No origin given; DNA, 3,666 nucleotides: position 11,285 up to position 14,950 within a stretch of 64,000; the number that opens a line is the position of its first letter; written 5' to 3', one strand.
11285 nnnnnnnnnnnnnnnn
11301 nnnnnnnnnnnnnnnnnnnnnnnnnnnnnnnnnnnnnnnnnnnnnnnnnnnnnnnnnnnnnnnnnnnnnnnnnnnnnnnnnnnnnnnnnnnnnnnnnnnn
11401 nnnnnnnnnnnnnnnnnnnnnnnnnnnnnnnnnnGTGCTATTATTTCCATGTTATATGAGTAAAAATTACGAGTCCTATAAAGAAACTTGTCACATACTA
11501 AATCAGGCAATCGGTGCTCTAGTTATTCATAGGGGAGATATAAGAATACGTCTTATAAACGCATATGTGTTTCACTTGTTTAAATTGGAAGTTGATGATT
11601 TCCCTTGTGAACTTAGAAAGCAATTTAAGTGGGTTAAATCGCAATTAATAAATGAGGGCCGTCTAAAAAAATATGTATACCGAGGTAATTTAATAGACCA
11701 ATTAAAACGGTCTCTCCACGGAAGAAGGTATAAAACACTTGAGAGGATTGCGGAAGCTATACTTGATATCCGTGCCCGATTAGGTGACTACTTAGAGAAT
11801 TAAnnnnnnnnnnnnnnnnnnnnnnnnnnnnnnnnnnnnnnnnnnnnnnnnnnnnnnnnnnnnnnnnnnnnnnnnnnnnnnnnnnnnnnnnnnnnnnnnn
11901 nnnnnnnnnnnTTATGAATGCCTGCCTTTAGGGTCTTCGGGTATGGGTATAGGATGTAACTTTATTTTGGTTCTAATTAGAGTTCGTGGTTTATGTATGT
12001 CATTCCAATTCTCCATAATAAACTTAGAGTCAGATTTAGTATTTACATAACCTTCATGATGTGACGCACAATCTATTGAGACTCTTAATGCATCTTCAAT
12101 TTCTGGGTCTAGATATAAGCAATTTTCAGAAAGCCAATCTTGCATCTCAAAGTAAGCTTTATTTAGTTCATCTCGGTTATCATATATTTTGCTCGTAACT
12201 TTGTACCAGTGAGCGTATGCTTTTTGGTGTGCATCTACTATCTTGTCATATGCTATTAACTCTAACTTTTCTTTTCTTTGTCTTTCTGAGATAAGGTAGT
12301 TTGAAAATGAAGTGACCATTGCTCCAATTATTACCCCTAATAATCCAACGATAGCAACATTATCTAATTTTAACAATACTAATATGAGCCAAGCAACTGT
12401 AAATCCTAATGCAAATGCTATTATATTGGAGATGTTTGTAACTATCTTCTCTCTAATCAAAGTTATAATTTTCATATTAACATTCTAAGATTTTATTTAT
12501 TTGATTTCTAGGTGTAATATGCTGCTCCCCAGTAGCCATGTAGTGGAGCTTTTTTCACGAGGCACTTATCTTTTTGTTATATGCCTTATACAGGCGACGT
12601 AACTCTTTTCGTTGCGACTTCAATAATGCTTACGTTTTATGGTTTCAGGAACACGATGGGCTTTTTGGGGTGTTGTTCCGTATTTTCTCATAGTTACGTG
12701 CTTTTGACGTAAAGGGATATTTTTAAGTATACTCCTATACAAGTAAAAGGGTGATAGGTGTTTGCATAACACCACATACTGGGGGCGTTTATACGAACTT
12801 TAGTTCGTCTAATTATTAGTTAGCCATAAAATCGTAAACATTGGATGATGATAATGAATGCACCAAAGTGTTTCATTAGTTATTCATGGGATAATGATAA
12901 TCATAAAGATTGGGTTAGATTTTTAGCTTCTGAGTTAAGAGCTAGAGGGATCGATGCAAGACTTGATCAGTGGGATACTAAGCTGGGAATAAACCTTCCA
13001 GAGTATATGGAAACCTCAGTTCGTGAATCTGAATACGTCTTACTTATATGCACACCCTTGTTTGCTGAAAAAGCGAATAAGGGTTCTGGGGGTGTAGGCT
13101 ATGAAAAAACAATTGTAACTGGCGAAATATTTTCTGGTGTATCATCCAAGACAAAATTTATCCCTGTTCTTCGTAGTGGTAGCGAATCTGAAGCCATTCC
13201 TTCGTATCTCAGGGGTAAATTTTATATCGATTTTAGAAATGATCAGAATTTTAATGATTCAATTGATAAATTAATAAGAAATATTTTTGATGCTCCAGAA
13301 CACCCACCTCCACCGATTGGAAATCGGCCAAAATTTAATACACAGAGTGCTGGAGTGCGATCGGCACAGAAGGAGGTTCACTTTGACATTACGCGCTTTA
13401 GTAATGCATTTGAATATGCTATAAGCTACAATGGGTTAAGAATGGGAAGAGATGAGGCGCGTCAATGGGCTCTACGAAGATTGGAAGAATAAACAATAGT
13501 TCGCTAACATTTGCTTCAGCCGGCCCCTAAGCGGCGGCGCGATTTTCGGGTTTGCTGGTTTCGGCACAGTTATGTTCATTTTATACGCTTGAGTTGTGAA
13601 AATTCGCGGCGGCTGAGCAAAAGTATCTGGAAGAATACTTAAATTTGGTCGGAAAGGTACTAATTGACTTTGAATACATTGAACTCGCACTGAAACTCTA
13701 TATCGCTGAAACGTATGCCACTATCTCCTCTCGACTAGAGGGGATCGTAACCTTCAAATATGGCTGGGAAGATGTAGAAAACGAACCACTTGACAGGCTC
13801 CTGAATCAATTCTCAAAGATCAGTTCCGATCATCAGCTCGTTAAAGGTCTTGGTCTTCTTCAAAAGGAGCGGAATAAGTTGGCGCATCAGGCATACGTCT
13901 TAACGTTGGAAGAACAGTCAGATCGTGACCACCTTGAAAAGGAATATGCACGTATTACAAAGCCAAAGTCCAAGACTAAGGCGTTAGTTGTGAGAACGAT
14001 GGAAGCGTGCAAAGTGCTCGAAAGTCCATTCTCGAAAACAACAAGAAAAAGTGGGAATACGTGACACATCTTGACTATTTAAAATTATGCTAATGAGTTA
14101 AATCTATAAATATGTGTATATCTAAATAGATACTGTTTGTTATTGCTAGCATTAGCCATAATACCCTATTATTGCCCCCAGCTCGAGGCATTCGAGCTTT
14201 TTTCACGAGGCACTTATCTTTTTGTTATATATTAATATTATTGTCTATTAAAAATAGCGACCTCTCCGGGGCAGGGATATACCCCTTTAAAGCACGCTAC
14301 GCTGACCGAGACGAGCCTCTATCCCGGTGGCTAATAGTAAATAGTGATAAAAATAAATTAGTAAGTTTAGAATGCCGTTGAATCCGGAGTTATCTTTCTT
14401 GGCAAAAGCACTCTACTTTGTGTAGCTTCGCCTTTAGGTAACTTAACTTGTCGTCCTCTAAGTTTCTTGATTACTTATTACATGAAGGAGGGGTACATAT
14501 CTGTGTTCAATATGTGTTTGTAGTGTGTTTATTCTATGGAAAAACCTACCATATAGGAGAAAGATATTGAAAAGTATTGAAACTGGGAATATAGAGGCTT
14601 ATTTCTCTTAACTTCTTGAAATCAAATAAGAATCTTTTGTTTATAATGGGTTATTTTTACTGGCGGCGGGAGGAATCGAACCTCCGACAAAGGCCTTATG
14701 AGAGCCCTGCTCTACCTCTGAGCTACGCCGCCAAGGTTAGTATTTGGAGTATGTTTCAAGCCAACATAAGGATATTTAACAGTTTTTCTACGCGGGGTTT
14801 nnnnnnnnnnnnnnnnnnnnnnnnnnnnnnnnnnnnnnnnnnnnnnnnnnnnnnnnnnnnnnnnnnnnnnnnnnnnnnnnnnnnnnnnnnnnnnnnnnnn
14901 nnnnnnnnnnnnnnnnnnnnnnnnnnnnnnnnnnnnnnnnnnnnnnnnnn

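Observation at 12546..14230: Perfect 37-bp direct repeats bracket the TIR + small-protein unit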

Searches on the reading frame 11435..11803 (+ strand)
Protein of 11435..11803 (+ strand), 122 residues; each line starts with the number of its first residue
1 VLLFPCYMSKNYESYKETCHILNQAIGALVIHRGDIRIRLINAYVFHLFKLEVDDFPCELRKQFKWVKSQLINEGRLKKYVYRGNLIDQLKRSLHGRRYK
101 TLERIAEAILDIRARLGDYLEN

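Call 9: search_protein_families(library=pfam, proteins=[window:11435-11803:+], max_evalue=0.01)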
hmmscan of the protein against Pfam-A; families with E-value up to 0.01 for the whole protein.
window:11435-11803:+ (122 aa): 0 families

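Call 20: search_protein_families(library=padloc, proteins=[window:11435-11803:+], max_evalue=0.1)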
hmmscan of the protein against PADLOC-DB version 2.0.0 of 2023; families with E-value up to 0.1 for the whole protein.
window:11435-11803:+ (122 aa): 0 families

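Call 21: search_protein_families(library=phrogs, proteins=[window:11435-11803:+], max_evalue=0.01)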
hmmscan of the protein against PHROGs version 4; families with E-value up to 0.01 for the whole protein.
window:11435-11803:+ (122 aa): 0 families

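Call 65: search_protein_families(library=pfam, proteins=[window:11435-11803:+], max_evalue=5)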
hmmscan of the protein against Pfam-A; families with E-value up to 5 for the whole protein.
window:11435-11803:+ (122 aa): 1 family
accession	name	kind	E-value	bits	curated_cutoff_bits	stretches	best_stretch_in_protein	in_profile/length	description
PF02152.23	FolB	-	0.11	13.5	31.8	1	73-111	40-78/113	Dihydroneopterin aldolase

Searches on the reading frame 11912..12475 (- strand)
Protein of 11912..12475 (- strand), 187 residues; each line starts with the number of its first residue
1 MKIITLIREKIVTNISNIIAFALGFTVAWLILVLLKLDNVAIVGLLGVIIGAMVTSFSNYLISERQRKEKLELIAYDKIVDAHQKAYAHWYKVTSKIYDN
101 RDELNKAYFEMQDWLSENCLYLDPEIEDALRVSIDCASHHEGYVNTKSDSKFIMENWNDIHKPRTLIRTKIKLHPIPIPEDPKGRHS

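Call 9: search_protein_families(library=pfam, proteins=[window:11912-12475:-], max_evalue=0.01)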
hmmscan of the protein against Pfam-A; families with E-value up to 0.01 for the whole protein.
window:11912-12475:- (187 aa): 1 family
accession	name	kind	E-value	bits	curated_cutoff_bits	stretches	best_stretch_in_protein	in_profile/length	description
PF06305.16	LapA_dom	-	0.0046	17.3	28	0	18-34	24-40/64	Lipopolysaccharide assembly protein A domain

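Call 20: search_protein_families(library=padloc, proteins=[window:11912-12475:-], max_evalue=0.1)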
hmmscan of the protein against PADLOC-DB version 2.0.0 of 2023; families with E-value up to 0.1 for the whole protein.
window:11912-12475:- (187 aa): 3 families
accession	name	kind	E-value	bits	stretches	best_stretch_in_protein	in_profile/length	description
PDLC05063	PDC-S67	-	0.0018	15.7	1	41-73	4-36/203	-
PDLC01603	tm_HEPN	-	0.013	13.4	1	42-88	9-55/175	CAS-VI-B; associated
PDLC04019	PD-Lambda-5_B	-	0.016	13.2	1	79-133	59-113/167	-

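Call 21: search_protein_families(library=phrogs, proteins=[window:11912-12475:-], max_evalue=0.01)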
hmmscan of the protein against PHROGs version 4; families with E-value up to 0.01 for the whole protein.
window:11912-12475:- (187 aa): 2 families
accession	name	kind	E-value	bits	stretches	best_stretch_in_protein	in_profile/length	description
phrog_36022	-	unknown function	0.0013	19.6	1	42-74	19-51/170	-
phrog_6664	-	unknown function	0.0049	18.3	1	38-113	6-80/97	-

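Call 23: find_encoding_contigs(protein=window:11912-12475:-, flank=10000, max_places=10)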
Protein window:11912-12475:- (187 aa): 10 contigs read that carry it; 6 places shown.
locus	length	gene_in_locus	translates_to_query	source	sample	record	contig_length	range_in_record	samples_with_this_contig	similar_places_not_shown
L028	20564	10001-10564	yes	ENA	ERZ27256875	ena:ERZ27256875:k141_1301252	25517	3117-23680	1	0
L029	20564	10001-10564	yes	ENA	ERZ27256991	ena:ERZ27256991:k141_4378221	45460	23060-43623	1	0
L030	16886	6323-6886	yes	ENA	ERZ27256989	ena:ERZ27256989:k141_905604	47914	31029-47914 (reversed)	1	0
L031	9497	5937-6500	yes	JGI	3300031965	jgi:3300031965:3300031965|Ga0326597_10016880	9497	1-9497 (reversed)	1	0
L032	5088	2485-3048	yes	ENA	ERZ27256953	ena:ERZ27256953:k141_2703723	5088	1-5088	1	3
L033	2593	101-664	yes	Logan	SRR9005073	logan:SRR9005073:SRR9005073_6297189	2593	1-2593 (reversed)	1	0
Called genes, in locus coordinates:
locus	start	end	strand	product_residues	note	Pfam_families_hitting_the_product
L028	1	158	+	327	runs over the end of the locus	PF08843:AbiEii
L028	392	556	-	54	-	-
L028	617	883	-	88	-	PF00589:Phage_integrase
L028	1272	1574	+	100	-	-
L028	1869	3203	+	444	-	PF00657:Lipase_GDSL (weak), PF13472:Lipase_GDSL_2 (faint)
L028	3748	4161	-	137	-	-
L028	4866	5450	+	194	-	-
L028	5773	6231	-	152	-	PF04314:LpqE-like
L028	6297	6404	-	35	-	-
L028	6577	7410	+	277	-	PF01551:Peptidase_M23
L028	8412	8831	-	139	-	-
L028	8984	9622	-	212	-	PF08357:SEFIR, PF13676:TIR_2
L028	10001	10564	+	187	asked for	-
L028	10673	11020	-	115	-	-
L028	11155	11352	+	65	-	-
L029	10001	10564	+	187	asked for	-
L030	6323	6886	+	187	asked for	-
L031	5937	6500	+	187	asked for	-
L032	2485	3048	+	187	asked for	-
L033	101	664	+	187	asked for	-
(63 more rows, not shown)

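Call 66: search_protein_families(library=ncbifam, proteins=[window:11912-12475:-], max_evalue=0.1)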
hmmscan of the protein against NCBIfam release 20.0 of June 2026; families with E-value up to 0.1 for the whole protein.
window:11912-12475:- (187 aa): 2 families
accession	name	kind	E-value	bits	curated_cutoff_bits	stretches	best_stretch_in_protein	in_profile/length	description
NF009511.0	PRK12871.1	equivalog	0.061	12.6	281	1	18-66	220-268/297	prenyltransferase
NF051435.1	ArfB_Rv0900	equivalog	0.068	13.5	40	0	18-34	11-27/50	channel accessory protein ArfB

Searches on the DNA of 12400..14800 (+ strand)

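Call 41: search_rna_families(source=window, start=12400, end=14800, threshold=evalue, max_evalue=1)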
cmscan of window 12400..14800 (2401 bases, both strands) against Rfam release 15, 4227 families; matches with E-value up to 1: 1.
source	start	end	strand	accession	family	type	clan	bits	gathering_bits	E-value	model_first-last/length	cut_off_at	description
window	14661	14732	-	RF00005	tRNA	Gene; tRNA;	CL00001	69.3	29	1.8e-14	1-71/71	no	tRNA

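Call 43: search_dna_similar(query=window:12476-14660:+, collection=phages, mode=distant, max_evalue=0.001)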
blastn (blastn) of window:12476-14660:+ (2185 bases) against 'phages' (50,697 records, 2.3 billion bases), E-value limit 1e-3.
No match.

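Call 44: search_dna_similar(query=window:12476-14660:+, collection=plasmids, mode=distant, max_evalue=0.001)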
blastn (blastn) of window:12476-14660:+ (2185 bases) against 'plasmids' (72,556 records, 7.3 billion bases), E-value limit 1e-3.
Records with a match: 1; places in all: 1; records where one place covers at least 80% of the query: 0.
Best place of each record, by identity: 60-80% 1.
By first word of the organism name: Parabacteroides 1.
By predicted mobility (MOB-suite, as given by PLSDB): non-mobilizable 1.
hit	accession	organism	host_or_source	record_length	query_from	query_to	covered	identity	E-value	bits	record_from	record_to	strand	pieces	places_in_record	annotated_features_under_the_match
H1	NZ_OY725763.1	Parabacteroides distasonis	-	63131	406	505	5%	72.0%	3e-4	55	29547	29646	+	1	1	toll/interleukin-1 receptor domain-containing protein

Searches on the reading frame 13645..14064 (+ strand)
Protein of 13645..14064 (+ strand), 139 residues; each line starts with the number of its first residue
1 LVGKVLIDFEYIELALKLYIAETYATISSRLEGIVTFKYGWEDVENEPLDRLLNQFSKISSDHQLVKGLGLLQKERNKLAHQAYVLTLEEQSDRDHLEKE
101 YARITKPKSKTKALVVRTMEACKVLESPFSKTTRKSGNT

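Call 9: search_protein_families(library=pfam, proteins=[window:13645-14064:+], max_evalue=0.01)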
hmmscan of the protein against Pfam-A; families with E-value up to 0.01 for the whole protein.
window:13645-14064:+ (139 aa): 0 families

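Call 20: search_protein_families(library=padloc, proteins=[window:13645-14064:+], max_evalue=0.1)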
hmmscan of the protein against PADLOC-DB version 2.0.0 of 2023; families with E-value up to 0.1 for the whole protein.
window:13645-14064:+ (139 aa): 1 family
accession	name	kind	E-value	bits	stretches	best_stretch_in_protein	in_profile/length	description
PDLC04028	PD-T4-2_B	-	0.021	12.8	1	51-105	99-153/168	-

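Call 21: search_protein_families(library=phrogs, proteins=[window:13645-14064:+], max_evalue=0.01)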
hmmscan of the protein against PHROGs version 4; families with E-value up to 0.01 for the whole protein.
window:13645-14064:+ (139 aa): 0 families

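Call 38: find_encoding_contigs(protein=window:13645-14064:+, flank=10000, max_places=10)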
Protein window:13645-14064:+ (139 aa): 4 contigs read that carry it; 4 places shown.
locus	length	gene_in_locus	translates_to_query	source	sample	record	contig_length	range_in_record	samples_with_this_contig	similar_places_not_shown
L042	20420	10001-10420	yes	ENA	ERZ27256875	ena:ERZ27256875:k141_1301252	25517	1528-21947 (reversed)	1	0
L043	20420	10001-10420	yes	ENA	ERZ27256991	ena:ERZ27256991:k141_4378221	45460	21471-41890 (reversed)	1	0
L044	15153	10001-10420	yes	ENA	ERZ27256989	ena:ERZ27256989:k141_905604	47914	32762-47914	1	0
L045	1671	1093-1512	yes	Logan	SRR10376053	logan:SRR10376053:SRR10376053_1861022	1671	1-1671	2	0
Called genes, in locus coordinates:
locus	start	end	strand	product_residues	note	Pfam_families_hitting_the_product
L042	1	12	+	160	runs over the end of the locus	PF02542:YgbB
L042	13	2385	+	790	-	PF13567:DUF4131, PF03772:Competence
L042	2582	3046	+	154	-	-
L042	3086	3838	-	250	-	PF00005:ABC_tran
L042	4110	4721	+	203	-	PF00081:Sod_Fe_N, PF02777:Sod_Fe_C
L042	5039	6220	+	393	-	PF04542:Sigma70_r2, PF04539:Sigma70_r3, PF04545:Sigma70_r4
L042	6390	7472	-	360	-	PF24624:Int_N (faint), PF00589:Phage_integrase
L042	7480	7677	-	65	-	-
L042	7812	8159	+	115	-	-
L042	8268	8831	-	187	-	-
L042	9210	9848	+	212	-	PF08357:SEFIR, PF13676:TIR_2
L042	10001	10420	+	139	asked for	-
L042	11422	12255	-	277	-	PF01551:Peptidase_M23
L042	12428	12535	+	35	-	-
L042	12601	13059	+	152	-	PF04314:LpqE-like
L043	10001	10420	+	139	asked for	-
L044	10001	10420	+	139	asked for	-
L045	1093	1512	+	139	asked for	-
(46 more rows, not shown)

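Call 45: find_homologous_proteins(query=window:13645-14064:+, max_evalue=0.001)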
Query window:13645-14064:+ (139 aa): 6 proteins with E <= 0.001 among 20 candidates.
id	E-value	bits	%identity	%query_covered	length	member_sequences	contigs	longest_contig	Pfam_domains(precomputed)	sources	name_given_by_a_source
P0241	2.9e-83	294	99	100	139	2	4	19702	-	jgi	-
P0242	1.1e-52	195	79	87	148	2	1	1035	-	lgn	-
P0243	6.1e-52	193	76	87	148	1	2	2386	-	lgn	-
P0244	1.7e-50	188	74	91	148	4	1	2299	-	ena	-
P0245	1.0e-38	150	81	65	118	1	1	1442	-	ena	-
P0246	2.9e-37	145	73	73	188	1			-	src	-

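Call 46: find_encoding_contigs(protein=P0243, flank=10000, max_places=4)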
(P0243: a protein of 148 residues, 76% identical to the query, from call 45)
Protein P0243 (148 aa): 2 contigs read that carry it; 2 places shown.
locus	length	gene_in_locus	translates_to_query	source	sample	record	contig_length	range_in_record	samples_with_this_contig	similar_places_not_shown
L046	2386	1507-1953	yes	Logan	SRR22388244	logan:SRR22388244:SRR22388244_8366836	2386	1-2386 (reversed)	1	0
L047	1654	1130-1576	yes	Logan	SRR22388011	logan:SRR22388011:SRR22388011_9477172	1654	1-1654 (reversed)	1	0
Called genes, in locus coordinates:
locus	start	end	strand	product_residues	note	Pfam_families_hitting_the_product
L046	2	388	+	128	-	?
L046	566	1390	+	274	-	-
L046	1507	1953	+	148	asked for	-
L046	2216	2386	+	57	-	?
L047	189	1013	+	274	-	-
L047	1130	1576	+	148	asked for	-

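Call 47: find_encoding_contigs(protein=P0244, flank=10000, max_places=4)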
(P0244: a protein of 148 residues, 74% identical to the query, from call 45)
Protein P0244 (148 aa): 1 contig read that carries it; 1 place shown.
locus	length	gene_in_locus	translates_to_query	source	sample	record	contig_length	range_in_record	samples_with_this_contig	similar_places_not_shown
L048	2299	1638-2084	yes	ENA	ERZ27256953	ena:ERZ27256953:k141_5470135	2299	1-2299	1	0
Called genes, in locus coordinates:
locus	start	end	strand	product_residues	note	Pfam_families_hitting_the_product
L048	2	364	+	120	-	?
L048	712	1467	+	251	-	PF04321:RmlD_sub_bind (faint), PF05368:NmrA (weak), PF13460:NAD_binding_10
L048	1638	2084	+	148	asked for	-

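Call 65: search_protein_families(library=pfam, proteins=[P0243, P0244, window:13645-14064:+], max_evalue=5)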
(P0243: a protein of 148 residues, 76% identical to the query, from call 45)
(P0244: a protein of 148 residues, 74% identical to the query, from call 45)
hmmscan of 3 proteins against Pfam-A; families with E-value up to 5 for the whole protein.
P0243 (148 aa): 0 families

P0244 (148 aa): 0 families

window:13645-14064:+ (139 aa): 1 family
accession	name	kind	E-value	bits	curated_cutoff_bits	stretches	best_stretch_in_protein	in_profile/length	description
PF09659.15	Cas_Csm6_HEPN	-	0.058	13.6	23.4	1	43-95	99-155/193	Cas_Csm6 HEPN domain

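Call 66: search_protein_families(library=ncbifam, proteins=[P0243], max_evalue=0.1)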
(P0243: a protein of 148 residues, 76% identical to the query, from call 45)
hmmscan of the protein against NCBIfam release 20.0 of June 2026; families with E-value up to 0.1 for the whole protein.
P0243 (148 aa): 2 families
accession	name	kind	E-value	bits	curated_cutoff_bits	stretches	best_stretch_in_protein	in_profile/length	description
TIGR02672.2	cas_csm6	equivalog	0.036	13.1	150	1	54-103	338-388/433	type III-A CRISPR-associated CARF protein Csm6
NF004163.0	PRK05627.1-6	equivalog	0.058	12.5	315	1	69-129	26-85/313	bifunctional riboflavin kinase/FAD synthetase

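Call 74: predict_structure(alignment_id=A3)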
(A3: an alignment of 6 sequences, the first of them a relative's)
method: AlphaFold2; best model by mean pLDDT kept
length: 148 residues; sequences in the alignment: 6
mean_pLDDT: 74.4   pTM: 0.58
mean pLDDT of the five models: 74.4, 72.8, 71.1, 70.6, 69.5
residues with pLDDT >= 90: 0; 70-90: 119; 50-70: 26; < 50: 3
segments of 3 or more residues with pLDDT < 50: none
pLDDT, mean of each block of 10 residues (from residue 1): 72 82 80 76 57 76 79 72 79 77 71 81 75 73 62
secondary structure, 60 per line:
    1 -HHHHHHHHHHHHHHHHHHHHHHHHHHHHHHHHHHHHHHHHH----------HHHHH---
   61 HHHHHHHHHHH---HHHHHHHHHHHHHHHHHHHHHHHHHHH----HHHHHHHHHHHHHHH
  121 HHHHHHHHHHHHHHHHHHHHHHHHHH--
elements in order: H2-42 H53-57 H61-71 H75-101 H106-146

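Call 78: fold_search(model_id=the predicted structure, library=pdb)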
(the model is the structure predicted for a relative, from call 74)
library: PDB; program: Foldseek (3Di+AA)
matches with E <= 10: 172; with E <= 0.001: 0
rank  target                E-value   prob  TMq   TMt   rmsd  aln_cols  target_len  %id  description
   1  6z0c_B                6.3e-01  0.18  0.29  0.23  23.3       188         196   14  Structure of in silico modelled artificial Maquette-3 protein (released 2021-03-17)
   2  3va9                  7.4e-01  0.21  0.29  0.32  15.7       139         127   19  Crystal structure of the Rhodopseudomonas palustris histidine kinase HK9 sensor domain (released 2012-06-06)
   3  6z0c_D                7.4e-01  0.18  0.31  0.25  24.4       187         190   13  Structure of in silico modelled artificial Maquette-3 protein (released 2021-03-17)
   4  5vjs                  9.2e-01  0.15  0.29  0.23  22.8       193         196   16  De Novo Photosynthetic Reaction Center Protein Equipped with Heme B, a synthetic Zn porphyrin, and Zn(II) cations (released 2018-04-25)
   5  5vju                  9.7e-01  0.12  0.26  0.21  22.8       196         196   16  De Novo Photosynthetic Reaction Center Protein Variant Equipped with His-Tyr H-bond, Heme B, and Cd(II) ions (released 2018-04-25)
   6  6z0c_C                1.0e+00  0.13  0.29  0.23  23.9       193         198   15  Structure of in silico modelled artificial Maquette-3 protein (released 2021-03-17)
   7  5xsd_L                1.2e+00  0.23  0.33  0.39  15.9       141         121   13  XylFII-LytSN complex mutant - D103A (released 2017-08-02)
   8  6z0c_A                1.4e+00  0.12  0.29  0.22  24.0       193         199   15  Structure of in silico modelled artificial Maquette-3 protein (released 2021-03-17)
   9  8d9p                  1.4e+00  0.30  0.44  0.36   9.3       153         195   21  De Novo Photosynthetic Reaction Center Protein Equipped with Heme B and Mn(II) cations (released 2022-09-28)
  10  8tn1_A                1.4e+00  0.20  0.38  0.38  20.1       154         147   17  De novo designed protein binds poly ADP ribose polymerase inhibitors (PARPi) - apo (released 2024-04-24)
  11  6x8n_A                1.5e+00  0.21  0.38  0.43  16.6       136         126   18  Crystal Structure of H49A ABLE mutant (released 2020-08-26)
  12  6s37_A                1.7e+00  0.18  0.34  0.36  17.6       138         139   14  Ligand binding domain of the P. putida receptor PcaY_PP in complex with salicylic acid (released 2020-10-21)
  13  6w6x_A                1.9e+00  0.21  0.39  0.44  17.0       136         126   15  Crystal Structure of ABLE Apo-protein (released 2020-08-26)
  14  9taq_A                2.0e+00  0.20  0.38  0.44  18.1       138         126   15  De novo photoenzyme variant ABLE-E116C-TXT H49A-L42T (photoABLE1 precursor) in complex with substrate (released 2026-03-25)
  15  6pfv_T                2.0e+00  0.13  0.35  0.32  19.9       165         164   14  Structure of S. venezuelae RisG-WhiG-c-di-GMP complex: orthorhombic crystal form (released 2019-11-13)
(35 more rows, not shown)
